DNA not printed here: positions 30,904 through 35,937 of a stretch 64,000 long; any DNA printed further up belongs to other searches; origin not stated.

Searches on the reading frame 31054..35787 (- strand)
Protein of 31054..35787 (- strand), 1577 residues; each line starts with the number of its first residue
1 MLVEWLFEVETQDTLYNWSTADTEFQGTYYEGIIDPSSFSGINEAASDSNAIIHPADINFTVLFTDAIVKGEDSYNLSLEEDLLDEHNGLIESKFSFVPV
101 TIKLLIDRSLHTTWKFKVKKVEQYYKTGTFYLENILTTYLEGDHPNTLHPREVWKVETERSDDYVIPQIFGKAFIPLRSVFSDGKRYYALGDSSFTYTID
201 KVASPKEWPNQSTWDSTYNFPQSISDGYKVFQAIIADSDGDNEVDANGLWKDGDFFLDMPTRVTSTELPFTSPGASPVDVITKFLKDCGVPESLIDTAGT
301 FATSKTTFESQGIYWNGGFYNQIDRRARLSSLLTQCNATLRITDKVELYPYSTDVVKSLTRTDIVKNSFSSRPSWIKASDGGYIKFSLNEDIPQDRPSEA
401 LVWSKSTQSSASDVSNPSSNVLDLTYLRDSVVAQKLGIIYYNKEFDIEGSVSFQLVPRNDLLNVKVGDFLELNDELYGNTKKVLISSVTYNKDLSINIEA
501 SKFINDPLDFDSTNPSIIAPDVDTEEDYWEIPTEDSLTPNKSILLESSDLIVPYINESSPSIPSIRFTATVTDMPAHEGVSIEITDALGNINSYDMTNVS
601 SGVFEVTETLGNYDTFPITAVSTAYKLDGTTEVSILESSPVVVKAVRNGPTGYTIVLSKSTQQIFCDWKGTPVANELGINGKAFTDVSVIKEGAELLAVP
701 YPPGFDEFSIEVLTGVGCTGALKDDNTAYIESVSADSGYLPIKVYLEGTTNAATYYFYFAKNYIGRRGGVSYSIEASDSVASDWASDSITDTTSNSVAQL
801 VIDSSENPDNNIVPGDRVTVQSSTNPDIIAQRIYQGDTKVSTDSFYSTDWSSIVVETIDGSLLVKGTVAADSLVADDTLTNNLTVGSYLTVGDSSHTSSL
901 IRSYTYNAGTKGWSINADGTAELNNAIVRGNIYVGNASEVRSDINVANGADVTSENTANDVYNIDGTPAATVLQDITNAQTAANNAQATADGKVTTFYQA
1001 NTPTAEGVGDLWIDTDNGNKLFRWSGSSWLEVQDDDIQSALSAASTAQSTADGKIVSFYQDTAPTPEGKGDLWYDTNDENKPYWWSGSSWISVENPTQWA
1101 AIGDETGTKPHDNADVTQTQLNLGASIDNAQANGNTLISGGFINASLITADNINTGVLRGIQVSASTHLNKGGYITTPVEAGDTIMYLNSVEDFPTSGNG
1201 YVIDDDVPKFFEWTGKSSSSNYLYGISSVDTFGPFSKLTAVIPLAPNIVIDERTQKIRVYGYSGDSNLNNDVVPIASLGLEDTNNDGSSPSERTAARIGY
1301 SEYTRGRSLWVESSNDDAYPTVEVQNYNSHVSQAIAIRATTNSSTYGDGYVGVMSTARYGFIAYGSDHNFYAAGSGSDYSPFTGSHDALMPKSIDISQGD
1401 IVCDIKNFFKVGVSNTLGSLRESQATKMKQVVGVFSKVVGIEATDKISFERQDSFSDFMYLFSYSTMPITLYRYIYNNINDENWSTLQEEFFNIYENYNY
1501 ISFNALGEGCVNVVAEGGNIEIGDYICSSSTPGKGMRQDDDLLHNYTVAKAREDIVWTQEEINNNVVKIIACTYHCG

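Call 14: search_protein_families(library=phrogs, proteins=[window:31054-35787:-], max_evalue=0.001)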
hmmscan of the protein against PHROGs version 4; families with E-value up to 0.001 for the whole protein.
window:31054-35787:- (1577 aa): 2 families
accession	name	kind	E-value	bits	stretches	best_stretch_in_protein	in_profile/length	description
phrog_25191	-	unknown function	2.3e-13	50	2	972-1052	516-598/855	-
phrog_33754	-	unknown function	7.4e-13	49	2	950-1033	65-148/555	-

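Call 15: search_protein_families(library=pfam, proteins=[window:31054-35787:-], max_evalue=0.001)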
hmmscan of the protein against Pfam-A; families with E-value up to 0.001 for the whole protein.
window:31054-35787:- (1577 aa): 0 families
